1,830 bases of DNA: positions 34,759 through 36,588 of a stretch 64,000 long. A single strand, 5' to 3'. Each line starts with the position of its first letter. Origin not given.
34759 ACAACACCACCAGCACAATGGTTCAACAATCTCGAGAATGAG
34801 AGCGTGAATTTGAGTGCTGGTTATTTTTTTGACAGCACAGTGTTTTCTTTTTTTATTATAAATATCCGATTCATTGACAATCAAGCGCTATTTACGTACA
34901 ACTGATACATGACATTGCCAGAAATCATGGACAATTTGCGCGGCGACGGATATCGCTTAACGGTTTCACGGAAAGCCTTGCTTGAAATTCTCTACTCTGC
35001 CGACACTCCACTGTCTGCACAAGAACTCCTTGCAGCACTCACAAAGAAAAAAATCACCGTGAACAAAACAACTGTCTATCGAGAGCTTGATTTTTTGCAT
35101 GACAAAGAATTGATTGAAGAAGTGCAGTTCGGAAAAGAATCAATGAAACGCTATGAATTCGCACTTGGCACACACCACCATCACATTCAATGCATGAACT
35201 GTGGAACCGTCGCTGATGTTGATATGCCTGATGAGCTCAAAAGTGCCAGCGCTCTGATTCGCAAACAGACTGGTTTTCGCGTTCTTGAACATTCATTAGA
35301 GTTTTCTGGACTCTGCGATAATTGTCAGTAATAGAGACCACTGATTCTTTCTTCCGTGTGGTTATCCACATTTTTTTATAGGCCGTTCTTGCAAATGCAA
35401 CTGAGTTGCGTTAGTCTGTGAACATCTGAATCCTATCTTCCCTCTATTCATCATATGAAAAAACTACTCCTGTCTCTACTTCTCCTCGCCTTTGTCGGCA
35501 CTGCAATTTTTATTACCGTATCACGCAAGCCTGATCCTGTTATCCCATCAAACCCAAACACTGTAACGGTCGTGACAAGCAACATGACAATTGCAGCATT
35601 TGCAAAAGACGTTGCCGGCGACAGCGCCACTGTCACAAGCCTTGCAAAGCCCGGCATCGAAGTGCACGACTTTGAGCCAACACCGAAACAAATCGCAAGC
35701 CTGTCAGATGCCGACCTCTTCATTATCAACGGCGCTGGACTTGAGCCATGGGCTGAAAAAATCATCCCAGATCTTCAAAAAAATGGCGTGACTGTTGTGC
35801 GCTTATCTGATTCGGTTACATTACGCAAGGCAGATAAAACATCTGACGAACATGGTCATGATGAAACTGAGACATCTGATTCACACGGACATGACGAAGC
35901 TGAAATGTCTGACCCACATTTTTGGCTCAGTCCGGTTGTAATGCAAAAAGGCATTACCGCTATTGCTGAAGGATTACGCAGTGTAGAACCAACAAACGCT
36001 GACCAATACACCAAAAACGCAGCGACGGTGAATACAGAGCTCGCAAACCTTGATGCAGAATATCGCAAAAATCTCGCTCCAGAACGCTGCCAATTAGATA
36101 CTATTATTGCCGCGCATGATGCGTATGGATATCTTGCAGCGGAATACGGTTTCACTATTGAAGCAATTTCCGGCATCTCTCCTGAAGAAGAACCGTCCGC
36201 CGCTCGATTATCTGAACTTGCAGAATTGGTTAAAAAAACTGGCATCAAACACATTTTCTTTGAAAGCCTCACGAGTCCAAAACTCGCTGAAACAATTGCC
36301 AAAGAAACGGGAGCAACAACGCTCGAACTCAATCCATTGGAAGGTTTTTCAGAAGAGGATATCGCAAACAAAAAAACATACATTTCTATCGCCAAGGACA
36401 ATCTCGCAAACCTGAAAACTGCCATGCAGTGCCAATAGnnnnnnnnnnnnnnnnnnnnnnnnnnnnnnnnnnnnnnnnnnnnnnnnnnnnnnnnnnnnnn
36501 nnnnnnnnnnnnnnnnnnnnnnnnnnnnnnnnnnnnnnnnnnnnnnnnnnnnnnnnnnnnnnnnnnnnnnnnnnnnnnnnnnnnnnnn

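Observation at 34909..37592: zur - znuA - yibEF cluster lacking ABC permease and ATPase genes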

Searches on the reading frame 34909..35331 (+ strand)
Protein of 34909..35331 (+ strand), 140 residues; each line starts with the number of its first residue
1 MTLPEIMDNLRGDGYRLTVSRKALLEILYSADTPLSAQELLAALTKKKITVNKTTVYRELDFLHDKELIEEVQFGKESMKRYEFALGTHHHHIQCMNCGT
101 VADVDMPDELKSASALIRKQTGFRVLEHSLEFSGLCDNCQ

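Call 3: search_protein_families(library=pfam, proteins=[window:34909-35331:+], max_evalue=0.01)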
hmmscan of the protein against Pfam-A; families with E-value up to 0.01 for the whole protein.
window:34909-35331:+ (140 aa): 4 families
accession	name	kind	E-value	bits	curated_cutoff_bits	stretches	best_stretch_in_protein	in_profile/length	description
PF01475.25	FUR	-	3.1e-27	95.6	23.1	1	14-132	3-120/121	Ferric uptake regulator family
PF07106.19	TBPIP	-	4.8e-07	30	22.8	1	22-78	4-57/62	TBPIP/Hop2 winged helix domain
PF08461.16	HTH_12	-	0.0016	18.7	21.4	1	24-76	3-55/66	Ribonuclease R winged-helix domain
PF08279.18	HTH_11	-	0.0056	17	25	0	21-66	2-42/55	HTH domain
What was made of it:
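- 34909..35331 (+): zur candidate: 140-aa Fur-family repressor (HHHH 89-92; CxxC 95/98 and 136/139). Pfam FUR E 3e-27 (call 3).
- Checked: (1) 34909-35331 (+) encodes a 140-aa Fur-family protein (Pfam FUR, E 3e-27; call 3).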

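Call 53: search_protein_families(library=ncbifam, proteins=[window:34909-35331:+], max_evalue=0.001)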
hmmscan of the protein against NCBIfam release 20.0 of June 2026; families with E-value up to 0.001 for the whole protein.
window:34909-35331:+ (140 aa): 9 families
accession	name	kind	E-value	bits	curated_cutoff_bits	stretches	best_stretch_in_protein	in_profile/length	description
NF051892.1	TransRegFurBacil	equivalog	1e-24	87.3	220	1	4-140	6-144/149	ferric iron uptake transcriptional regulator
NF052545.1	TransRegPerRClab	equivalog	5.6e-21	75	180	1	5-140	3-135/138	transcriptional regulator PerR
NF051891.1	TransRegFurHelico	equivalog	1e-19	70.9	200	1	9-140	17-146/148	ferric iron uptake transcriptional regulator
NF047406.1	TransRegPerRTherm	equivalog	1.3e-13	51.3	200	1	16-140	5-126/130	manganese-dependent transcriptional regulator PerR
NF006999.0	PRK09462.1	equivalog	2.5e-13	49.8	146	1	9-138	7-135/148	ferric iron uptake transcriptional regulator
NF008646.0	PRK11639.1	equivalog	9.6e-12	44.9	167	1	15-140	22-147/171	zinc uptake transcriptional repressor Zur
NF047462.1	FUR_perox_PerRA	exception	3.4e-07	30.8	200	1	12-112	14-112/142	peroxide-responsive transcriptional repressor PerRA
NF045678.1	TransRegIrrA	equivalog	3.6e-07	30.2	150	1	5-106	8-108/138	iron response transcriptional regulator IrrA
NF045677.1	FeRespRegIrr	equivalog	1.1e-06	28.8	170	1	9-106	3-99/127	Fur family transcriptional regulator Irr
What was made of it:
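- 34909..35331 (+): It falls below every NCBIfam equivalog cut-off, so the Zur assignment rests on regulon content (call 53).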

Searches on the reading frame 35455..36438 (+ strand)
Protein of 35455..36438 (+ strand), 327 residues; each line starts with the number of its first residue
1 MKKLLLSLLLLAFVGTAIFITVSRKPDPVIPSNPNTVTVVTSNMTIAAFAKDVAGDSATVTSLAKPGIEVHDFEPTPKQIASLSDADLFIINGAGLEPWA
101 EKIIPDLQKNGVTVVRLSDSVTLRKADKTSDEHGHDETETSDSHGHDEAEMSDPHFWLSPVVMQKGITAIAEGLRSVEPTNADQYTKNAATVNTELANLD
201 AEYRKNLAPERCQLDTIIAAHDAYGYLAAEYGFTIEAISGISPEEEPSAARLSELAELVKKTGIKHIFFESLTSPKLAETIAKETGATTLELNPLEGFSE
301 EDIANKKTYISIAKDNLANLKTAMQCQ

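Call 3: search_protein_families(library=pfam, proteins=[window:35455-36438:+], max_evalue=0.01)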
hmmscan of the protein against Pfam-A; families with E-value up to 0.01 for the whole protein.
window:35455-36438:+ (327 aa): 1 family
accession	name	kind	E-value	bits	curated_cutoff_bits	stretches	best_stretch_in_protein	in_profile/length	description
PF01297.22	ZnuA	-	7.1e-82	275.3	29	1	39-323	1-263/263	Zinc-uptake complex component A periplasmic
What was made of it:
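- Checked: (3) 35455-36438 (+) is ZnuA (PF01297, E 7e-82; call 3).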

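Call 36: search_solved_structures(query=window:35455-36438:+, show_alignments=2, max_evalue=1e-10)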
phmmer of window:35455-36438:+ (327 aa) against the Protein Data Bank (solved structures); distinct sequences matched with E-value up to 1e-10: 51.
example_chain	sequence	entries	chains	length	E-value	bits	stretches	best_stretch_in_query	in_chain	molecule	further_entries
7jj8_B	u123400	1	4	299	5.8e-54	186.7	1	38-322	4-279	Zinc-binding lipoprotein AdcA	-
7jj9_A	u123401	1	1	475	2.4e-53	184.7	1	38-322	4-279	Zinc-binding lipoprotein AdcA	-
2o1e_A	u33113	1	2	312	3.8e-52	180.8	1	35-324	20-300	YcdH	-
3gi1_A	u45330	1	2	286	3.2e-46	161.3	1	36-317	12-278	Laminin-binding protein of group A streptococci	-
3hjt_A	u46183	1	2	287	1.5e-45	159.1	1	35-317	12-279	Lmb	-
3cx3_A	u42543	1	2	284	7.5e-43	150.2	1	37-320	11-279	Lipoprotein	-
7lm7_A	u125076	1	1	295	1.5e-42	149.2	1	37-320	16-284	Adhesion protein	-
7lm5_A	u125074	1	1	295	1.4e-41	146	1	37-320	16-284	Adhesion protein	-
4h0f_A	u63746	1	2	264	1.5e-41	145.9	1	38-317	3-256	Laminin-binding surface protein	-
7lm6_A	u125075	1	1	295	2.1e-41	145.5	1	37-320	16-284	Adhesion protein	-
1pq4_A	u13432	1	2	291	2.3e-31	112.5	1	48-297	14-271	periplasmic binding protein component of an ABC type zinc uptake transporter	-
6q1c_A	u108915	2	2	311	8e-31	110.7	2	35-108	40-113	Periplasmic chelated iron-binding protein YfeA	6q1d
5uxs_A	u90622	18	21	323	9.2e-31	110.5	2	35-108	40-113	Periplasmic chelated iron-binding protein YfeA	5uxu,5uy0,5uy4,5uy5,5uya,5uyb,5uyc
2ov1_A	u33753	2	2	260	5.3e-27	98.2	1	48-297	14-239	Periplasmic binding protein component of an ABC type zinc uptake transporter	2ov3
8svc_A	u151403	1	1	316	1.4e-26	96.8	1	34-297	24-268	Metal ABC transporter substrate-binding protein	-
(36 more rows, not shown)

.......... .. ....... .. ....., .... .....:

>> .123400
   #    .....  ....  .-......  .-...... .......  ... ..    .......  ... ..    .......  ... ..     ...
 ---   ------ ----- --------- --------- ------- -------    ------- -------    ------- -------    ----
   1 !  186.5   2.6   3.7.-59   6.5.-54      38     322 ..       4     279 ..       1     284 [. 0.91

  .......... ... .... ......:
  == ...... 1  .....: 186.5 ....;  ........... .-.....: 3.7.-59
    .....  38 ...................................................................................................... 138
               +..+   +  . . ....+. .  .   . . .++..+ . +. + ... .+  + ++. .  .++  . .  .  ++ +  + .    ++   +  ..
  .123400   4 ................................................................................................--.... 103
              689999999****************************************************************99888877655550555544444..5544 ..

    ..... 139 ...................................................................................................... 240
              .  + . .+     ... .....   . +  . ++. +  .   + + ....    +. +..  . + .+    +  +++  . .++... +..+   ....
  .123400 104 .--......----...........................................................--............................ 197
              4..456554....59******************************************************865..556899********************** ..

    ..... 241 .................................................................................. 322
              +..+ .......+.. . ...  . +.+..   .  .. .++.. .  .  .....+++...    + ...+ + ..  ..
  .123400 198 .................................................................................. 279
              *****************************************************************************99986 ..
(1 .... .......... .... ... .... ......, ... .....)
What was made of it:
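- PF01297 also contains Mn/Fe binders (call 36).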

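Call 53: search_protein_families(library=ncbifam, proteins=[window:35455-36438:+], max_evalue=0.001)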
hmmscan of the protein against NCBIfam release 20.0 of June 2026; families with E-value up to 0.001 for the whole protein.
window:35455-36438:+ (327 aa): 8 families
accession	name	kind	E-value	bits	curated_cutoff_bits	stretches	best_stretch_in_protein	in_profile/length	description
NF040870.1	AztC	equivalog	1.4e-51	175.6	350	1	39-323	1-276/277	zinc ABC transporter substrate-binding protein AztC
NF033605.1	Zn_bnd_ABC_AdcA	exception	4.6e-50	171.1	700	1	1-325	1-323/517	zinc ABC transporter substrate-binding lipoprotein AdcA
NF053842.1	MnTportMntCDein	equivalog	4.5e-49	167.2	400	1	36-288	5-247/281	manganese ABC transporter substrate-binding protein MntC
NF007091.2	PRK09545.1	equivalog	1.3e-29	103.4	268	1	36-296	24-291/318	zinc ABC transporter substrate-binding protein ZnuA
TIGR03772.1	anch_rpt_subst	equivalog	1.1e-27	96.9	350.45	2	151-287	316-453/486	anchored repeat ABC transporter, substrate-binding protein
NF047355.1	ABC_bind_Mn_Staph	exception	4.8e-24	85.1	500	1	1-324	1-308/309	manganese ABC transporter substrate-binding lipoprotein MntC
NF053703.1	Mn_SBP_EfaA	exception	3.2e-23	82.4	485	1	7-289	5-275/310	Mn/Fe ABC transporter substrate-binding lipoprotein EfaA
NF040928.1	ABC_lipo_SloC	subfamily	4e-23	82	525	1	32-291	23-270/304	metal ABC transporter substrate-binding lipoprotein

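Call 61: list_cluster_members(proteins=[P0001, window:35455-36438:+, window:34909-35331:+])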
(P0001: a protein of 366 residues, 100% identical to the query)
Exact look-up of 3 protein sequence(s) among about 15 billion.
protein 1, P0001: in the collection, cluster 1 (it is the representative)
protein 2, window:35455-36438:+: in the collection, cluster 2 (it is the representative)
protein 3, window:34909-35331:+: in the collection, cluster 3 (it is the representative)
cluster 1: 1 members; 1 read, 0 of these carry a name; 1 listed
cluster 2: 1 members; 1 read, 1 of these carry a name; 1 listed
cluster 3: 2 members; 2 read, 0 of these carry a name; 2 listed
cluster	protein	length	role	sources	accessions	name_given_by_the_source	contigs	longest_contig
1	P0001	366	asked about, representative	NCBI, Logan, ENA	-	-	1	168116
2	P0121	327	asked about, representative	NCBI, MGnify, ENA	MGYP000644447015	CR=1 FL=1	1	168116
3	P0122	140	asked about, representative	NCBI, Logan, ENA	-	-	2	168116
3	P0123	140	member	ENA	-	-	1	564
